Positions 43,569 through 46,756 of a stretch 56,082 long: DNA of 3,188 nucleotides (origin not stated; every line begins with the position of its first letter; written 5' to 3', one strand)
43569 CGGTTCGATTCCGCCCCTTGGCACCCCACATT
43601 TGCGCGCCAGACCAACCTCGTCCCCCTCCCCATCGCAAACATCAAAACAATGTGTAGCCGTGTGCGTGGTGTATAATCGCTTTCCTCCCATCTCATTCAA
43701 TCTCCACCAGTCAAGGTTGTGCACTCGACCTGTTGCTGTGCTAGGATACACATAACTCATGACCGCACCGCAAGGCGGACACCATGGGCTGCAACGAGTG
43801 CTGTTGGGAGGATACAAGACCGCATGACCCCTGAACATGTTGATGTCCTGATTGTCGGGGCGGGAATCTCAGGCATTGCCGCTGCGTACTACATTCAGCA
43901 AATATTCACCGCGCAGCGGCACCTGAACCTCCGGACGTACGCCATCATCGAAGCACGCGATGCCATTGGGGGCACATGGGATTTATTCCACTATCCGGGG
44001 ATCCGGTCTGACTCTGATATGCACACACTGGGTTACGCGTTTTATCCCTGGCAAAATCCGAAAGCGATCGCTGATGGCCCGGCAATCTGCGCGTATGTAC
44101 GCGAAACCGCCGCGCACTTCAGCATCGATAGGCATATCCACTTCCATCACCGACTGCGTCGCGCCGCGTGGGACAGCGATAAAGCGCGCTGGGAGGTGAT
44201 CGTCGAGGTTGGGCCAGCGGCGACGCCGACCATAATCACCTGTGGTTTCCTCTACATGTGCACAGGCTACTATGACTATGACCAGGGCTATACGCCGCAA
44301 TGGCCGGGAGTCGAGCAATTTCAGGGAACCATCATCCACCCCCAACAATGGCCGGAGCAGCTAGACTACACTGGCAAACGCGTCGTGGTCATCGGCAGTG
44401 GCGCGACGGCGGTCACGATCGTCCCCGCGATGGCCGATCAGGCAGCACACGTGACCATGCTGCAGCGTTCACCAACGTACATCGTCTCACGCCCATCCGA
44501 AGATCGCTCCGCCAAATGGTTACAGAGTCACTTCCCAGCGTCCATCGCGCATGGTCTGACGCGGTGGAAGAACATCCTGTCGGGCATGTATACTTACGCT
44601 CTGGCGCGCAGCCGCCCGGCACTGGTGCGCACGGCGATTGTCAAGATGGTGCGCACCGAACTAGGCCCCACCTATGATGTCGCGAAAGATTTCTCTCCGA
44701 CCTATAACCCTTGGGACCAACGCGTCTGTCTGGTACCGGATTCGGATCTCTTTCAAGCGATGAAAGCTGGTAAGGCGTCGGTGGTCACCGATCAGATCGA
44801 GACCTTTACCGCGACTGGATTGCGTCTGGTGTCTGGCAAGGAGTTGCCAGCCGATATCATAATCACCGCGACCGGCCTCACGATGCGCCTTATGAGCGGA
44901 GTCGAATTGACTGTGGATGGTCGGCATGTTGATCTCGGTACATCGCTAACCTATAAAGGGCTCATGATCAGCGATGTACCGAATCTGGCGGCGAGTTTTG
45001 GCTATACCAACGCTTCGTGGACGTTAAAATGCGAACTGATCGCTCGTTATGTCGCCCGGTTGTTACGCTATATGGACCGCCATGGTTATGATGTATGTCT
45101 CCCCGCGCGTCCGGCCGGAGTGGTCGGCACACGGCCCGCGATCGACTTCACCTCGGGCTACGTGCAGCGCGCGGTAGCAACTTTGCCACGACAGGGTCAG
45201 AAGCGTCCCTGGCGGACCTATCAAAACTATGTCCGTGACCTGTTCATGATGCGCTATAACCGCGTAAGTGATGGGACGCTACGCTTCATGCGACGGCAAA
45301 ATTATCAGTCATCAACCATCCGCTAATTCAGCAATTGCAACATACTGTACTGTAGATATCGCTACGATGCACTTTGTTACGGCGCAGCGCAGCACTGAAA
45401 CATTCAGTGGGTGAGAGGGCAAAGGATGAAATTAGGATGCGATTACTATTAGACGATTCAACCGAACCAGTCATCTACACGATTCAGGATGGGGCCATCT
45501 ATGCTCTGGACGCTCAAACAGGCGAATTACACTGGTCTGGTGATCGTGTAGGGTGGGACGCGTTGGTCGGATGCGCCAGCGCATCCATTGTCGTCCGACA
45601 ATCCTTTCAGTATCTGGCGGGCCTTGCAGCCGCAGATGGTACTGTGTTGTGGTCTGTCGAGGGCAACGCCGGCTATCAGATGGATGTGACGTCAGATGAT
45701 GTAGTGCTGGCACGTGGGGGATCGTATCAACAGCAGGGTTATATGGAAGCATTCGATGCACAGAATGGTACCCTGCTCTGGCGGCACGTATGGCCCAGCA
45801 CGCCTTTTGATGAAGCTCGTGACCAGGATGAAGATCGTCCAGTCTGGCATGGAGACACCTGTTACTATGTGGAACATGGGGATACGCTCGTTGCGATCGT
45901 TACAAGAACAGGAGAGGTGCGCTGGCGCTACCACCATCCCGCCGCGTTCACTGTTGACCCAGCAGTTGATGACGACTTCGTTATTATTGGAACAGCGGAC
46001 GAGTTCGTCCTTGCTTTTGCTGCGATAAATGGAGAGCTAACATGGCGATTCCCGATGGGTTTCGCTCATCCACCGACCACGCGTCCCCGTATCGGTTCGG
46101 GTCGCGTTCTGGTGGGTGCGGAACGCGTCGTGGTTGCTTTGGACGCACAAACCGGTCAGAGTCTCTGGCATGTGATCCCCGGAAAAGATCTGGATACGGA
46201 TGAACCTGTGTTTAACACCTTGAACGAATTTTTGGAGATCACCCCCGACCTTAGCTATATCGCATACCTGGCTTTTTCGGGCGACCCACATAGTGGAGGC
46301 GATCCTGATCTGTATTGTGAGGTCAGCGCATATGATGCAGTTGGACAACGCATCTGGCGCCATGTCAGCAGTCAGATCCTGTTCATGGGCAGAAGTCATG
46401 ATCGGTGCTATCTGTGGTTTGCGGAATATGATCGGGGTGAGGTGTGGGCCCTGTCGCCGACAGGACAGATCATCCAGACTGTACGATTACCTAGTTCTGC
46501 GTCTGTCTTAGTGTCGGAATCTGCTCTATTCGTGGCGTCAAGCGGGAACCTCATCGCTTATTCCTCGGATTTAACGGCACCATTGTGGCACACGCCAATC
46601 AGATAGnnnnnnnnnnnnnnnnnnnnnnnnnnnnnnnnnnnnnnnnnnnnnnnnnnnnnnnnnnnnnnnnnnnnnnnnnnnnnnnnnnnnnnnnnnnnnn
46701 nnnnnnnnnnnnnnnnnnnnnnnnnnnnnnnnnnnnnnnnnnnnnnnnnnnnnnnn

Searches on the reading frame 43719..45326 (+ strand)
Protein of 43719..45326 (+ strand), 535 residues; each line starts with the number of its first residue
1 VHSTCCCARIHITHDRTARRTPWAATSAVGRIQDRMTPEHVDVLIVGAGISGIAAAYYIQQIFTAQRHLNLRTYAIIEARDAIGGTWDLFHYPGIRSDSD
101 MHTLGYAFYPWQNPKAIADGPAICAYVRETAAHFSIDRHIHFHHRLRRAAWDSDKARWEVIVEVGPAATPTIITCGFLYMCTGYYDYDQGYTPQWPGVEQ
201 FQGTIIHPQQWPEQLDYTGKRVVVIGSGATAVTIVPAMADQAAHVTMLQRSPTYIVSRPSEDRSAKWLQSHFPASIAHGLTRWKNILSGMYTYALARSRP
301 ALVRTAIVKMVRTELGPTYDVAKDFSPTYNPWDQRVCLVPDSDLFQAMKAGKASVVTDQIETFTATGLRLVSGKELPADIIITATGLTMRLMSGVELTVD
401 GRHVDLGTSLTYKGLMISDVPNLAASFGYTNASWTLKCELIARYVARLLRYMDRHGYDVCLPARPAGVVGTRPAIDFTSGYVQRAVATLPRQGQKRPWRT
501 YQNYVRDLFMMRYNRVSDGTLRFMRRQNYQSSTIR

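Call 97: search_protein_families(library=pfam, proteins=[window:43719-45326:+], max_evalue=0.0001)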
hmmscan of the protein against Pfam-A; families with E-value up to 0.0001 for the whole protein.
window:43719-45326:+ (535 aa): 7 families
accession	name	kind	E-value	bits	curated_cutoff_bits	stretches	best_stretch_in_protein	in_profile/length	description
PF00743.25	FMO-like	-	2.3e-15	56.5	22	1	121-262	84-226/532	Flavin-binding monooxygenase-like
PF07992.20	Pyr_redox_2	-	7.6e-10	39.1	26.1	1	42-272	2-193/291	Pyridine nucleotide-disulphide oxidoreductase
PF13738.12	Pyr_redox_3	-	8.2e-09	35.6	30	1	44-254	1-199/305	Pyridine nucleotide-disulphide oxidoreductase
PF13450.12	NAD_binding_8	-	8.6e-09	36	21.9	1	45-104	1-52/68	NAD(P)-binding Rossmann-like domain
PF01266.30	DAO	-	3.6e-06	27.2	27.9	0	42-86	1-38/353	FAD dependent oxidoreductase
PF01946.23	Thi4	-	2e-05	24.4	26.2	0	39-86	16-56/235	Thi4 family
PF00070.33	Pyr_redox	-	5.1e-05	24.1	22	0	221-269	1-47/82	Pyridine nucleotide-disulphide oxidoreductase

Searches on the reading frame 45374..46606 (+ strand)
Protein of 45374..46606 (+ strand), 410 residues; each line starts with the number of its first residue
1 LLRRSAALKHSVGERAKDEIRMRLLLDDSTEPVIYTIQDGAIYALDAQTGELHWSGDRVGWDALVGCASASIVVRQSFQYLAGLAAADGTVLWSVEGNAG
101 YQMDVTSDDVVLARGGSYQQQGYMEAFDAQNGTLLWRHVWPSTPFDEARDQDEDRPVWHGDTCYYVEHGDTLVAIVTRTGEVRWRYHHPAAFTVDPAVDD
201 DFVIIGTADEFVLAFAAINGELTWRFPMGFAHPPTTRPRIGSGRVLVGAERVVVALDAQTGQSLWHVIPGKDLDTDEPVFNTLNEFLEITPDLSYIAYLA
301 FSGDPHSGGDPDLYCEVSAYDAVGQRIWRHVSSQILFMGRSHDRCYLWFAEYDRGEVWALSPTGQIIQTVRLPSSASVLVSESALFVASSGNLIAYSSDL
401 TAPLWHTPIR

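Call 97: search_protein_families(library=pfam, proteins=[window:45374-46606:+], max_evalue=0.0001)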
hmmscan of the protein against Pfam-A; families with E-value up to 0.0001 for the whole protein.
window:45374-46606:+ (410 aa): 4 families
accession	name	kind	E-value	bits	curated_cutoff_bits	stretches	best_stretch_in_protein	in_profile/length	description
PF13360.13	PQQ_2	-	1.4e-28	100.5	27.6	2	122-266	3-143/233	Outer membrane protein assembly factor BamB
PF13570.13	Beta-prop_ACSF4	-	9e-15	55.3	133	1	167-268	26-130/329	Beta-alanine-activating enzyme, beta-propeller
PF01011.28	PQQ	-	1.5e-10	40.8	26.7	0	147-188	44-85/595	Glucose/ethanol/alcohol dehydrogenase, beta-propeller domain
PF23727.1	Beta-prop_FAM234A_B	-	2.3e-05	23.6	26.4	0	124-191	54-121/467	FAM234A/B beta-propeller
